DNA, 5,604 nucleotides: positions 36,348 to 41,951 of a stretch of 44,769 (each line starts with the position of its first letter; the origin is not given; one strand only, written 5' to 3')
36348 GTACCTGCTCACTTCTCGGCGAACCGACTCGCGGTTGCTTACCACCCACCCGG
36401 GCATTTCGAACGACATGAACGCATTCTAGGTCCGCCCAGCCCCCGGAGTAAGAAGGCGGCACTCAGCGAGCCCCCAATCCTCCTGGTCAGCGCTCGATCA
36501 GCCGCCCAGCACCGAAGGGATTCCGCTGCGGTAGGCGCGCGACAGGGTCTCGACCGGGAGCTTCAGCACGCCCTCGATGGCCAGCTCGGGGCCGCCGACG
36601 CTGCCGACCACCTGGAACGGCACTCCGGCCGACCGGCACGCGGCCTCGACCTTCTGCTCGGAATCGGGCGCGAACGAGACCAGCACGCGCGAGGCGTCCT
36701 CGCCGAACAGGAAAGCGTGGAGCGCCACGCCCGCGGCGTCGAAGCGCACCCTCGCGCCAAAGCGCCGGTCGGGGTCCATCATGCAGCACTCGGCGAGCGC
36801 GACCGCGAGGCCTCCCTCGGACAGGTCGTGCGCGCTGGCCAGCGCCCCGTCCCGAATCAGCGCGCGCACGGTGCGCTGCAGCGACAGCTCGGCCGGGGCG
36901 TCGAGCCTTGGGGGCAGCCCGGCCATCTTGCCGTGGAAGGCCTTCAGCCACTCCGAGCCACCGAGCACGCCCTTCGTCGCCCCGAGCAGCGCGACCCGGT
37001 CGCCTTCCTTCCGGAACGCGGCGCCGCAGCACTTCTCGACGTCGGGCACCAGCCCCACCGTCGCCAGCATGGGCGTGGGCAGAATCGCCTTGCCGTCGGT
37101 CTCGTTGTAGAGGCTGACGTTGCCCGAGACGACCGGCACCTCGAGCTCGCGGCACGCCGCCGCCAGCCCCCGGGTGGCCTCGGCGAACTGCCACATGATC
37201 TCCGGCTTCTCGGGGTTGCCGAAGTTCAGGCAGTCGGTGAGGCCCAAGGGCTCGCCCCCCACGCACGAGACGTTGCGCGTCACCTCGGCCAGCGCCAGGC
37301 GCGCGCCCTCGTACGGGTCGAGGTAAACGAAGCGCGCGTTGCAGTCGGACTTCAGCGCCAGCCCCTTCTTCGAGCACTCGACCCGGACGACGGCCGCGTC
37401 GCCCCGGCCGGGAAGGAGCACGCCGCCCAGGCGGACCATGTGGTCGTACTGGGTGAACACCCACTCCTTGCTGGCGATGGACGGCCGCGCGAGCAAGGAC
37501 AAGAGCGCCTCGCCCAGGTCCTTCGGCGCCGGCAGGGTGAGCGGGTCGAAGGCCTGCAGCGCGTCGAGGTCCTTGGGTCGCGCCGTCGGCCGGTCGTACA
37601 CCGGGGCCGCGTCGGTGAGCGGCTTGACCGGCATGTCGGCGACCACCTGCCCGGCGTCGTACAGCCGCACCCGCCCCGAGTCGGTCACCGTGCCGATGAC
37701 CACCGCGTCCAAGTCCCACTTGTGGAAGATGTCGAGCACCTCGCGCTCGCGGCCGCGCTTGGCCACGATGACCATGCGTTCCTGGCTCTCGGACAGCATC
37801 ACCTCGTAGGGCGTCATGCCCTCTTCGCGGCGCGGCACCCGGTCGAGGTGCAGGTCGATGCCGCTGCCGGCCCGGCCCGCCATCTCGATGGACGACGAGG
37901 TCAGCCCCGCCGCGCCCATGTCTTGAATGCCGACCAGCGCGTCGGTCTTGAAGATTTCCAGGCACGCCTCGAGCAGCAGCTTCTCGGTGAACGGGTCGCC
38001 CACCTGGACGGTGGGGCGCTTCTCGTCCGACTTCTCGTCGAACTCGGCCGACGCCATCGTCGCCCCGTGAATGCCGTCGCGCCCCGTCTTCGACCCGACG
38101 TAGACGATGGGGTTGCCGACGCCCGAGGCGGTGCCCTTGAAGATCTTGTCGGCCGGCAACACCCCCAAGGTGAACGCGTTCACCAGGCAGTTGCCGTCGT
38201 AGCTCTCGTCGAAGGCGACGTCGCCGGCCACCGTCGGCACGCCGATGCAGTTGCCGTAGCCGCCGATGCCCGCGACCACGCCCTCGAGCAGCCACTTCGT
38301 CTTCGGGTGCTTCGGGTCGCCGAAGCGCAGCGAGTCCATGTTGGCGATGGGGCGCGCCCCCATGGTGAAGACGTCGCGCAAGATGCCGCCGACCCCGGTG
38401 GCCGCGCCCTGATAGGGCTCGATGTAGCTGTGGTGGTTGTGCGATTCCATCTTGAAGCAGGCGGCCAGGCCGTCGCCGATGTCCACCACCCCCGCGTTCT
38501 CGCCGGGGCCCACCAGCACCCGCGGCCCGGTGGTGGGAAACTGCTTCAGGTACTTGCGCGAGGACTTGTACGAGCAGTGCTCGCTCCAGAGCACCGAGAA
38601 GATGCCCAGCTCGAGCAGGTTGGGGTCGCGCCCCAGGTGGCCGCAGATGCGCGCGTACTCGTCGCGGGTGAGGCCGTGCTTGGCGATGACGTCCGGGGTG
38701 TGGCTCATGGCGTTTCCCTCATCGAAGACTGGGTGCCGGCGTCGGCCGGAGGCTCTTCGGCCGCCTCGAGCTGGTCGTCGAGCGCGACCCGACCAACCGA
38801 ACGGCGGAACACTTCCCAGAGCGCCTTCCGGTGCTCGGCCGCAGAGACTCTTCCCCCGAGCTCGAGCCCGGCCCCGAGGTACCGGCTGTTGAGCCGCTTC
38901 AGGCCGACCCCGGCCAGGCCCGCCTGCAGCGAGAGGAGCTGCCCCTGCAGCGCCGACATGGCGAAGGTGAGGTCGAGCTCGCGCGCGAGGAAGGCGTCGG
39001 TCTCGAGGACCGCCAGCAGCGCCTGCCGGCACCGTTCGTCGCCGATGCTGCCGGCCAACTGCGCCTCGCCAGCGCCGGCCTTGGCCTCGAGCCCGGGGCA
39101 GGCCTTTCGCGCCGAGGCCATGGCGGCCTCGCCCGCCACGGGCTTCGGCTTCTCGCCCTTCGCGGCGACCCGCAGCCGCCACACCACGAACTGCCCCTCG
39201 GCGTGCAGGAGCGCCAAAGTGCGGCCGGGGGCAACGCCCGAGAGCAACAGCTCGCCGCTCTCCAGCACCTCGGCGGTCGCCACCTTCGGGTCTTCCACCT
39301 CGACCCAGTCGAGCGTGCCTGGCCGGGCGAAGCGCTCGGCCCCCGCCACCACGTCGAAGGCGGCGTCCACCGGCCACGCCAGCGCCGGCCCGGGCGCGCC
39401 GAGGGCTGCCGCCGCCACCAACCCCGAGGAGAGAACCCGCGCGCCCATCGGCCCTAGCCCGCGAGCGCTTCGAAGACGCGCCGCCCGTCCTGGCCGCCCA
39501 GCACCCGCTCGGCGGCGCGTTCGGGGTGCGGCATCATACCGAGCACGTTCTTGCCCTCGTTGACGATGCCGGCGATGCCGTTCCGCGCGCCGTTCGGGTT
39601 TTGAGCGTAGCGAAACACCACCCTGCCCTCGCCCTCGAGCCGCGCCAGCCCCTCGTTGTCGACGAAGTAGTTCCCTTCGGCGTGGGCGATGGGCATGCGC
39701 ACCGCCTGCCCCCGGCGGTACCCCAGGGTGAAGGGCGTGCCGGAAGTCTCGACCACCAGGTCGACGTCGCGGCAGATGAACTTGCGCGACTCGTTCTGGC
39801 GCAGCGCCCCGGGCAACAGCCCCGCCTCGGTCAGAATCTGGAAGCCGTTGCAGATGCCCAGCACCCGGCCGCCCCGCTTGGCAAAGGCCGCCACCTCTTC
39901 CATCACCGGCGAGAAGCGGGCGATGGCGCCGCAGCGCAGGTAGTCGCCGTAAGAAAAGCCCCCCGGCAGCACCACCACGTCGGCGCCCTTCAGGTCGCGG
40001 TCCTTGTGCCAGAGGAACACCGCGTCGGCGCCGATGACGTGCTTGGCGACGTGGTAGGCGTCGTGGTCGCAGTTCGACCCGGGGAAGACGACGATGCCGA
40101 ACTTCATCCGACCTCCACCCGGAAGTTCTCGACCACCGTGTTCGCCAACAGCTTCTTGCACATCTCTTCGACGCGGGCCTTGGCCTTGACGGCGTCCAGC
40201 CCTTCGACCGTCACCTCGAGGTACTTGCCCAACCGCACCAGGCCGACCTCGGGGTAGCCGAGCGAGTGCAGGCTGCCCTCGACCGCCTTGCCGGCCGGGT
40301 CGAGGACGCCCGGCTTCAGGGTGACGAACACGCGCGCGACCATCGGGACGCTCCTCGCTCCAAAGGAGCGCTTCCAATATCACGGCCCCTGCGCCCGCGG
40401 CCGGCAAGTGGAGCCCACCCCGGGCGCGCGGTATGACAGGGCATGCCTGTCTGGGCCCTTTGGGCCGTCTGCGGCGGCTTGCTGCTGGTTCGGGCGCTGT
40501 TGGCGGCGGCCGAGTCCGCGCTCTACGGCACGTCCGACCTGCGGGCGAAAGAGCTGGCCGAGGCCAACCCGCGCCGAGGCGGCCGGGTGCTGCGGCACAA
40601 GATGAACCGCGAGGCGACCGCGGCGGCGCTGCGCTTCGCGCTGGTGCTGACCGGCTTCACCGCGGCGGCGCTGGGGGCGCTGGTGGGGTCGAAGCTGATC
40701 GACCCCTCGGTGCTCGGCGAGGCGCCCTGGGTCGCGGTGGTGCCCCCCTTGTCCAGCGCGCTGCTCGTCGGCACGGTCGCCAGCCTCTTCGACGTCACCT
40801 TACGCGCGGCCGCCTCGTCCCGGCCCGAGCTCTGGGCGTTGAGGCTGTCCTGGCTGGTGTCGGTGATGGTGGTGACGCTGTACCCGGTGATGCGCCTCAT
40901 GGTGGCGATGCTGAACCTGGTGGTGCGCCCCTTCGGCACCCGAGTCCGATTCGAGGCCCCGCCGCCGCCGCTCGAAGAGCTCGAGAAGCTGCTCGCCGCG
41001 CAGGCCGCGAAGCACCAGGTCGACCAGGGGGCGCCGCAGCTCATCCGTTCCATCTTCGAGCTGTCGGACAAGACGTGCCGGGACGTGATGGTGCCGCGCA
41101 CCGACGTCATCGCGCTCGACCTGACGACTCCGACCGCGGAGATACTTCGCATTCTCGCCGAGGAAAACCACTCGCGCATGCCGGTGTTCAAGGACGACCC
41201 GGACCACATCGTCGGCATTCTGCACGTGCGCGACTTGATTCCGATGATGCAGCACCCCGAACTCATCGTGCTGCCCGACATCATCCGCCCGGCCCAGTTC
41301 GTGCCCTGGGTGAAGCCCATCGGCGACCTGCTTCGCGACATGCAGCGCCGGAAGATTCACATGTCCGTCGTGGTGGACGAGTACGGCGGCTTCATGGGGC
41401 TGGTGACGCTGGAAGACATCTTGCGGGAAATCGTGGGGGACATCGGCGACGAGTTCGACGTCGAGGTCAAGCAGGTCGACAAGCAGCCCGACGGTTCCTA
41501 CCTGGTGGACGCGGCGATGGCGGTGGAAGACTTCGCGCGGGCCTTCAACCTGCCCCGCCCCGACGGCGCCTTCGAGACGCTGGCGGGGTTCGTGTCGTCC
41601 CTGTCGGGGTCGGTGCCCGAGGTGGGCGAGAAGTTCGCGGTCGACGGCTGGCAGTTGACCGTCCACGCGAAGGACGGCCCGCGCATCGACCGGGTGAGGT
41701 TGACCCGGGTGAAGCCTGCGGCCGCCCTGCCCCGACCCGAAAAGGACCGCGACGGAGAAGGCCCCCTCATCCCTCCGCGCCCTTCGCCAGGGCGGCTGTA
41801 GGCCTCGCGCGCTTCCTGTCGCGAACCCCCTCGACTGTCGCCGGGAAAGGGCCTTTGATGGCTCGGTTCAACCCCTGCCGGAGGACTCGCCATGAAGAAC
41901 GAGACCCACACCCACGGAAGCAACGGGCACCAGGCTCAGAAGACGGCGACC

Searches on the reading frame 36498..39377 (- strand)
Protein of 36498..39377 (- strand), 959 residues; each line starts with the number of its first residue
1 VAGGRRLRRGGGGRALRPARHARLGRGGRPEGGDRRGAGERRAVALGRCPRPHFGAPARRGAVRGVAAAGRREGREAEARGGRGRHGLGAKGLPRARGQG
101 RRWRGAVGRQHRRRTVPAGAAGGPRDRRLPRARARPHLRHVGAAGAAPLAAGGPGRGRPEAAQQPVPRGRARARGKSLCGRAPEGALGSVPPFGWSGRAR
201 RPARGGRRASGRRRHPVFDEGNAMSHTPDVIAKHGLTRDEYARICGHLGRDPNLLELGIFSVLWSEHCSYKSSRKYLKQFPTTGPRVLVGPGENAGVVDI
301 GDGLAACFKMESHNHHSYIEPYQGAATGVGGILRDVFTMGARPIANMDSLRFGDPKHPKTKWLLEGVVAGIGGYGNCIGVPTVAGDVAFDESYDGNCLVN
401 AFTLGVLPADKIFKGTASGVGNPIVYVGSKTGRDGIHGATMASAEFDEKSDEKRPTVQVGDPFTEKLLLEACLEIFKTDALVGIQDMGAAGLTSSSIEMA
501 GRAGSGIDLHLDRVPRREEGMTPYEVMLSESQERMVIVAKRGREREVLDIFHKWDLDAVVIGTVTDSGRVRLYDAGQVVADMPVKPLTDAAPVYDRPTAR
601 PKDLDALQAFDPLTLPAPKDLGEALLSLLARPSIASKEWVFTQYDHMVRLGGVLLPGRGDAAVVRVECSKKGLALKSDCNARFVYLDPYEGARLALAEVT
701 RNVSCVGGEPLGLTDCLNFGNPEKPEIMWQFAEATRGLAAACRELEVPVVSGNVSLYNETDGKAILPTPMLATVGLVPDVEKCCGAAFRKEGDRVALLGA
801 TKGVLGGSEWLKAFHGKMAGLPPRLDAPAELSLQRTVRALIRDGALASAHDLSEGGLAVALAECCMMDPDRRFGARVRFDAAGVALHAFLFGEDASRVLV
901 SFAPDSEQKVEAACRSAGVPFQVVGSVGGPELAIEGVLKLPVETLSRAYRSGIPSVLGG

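Call 43: search_protein_families(library=pfam, proteins=[window:36498-39377:-], max_evalue=0.001)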
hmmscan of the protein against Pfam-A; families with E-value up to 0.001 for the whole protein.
window:36498-39377:- (959 aa): 3 families
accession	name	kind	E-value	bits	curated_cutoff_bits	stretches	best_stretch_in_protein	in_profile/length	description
PF02769.27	AIRS_C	-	7.3e-56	189.1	23.1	2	420-573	2-154/156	AIR synthase related protein, C-terminal domain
PF00586.29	AIRS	-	1.8e-54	183.4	24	2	292-406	1-111/112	AIR synthase related protein, N-terminal domain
PF18072.6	FGAR-AT_linker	-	1.3e-13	51.6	26.6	1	234-271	10-50/50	Formylglycinamide ribonucleotide amidotransferase linker domain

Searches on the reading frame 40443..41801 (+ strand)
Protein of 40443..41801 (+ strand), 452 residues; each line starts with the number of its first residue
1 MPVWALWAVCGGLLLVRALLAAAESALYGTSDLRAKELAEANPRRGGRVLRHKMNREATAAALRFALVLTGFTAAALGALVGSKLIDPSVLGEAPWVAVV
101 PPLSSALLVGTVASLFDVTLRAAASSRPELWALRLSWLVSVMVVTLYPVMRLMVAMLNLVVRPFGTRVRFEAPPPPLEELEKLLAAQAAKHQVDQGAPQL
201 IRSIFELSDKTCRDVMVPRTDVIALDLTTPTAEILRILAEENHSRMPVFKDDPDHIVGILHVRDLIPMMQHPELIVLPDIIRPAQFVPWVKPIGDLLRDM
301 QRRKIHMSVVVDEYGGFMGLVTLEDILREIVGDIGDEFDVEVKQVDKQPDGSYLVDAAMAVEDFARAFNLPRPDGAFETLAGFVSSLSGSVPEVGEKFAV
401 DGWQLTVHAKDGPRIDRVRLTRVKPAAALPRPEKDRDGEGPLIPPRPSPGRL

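Call 43: search_protein_families(library=pfam, proteins=[window:40443-41801:+], max_evalue=0.001)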
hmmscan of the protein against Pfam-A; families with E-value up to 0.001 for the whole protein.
window:40443-41801:+ (452 aa): 3 families
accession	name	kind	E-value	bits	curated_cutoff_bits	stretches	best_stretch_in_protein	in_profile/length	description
PF03471.22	CorC_HlyC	-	6e-21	74.7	27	1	347-423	2-80/81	Transporter associated domain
PF00571.33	CBS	-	2e-17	63.7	24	2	213-266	2-52/57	CBS domain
PF01595.25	CNNM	-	5.9e-17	62.4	28.4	1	13-192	6-176/181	Cyclin M transmembrane N-terminal domain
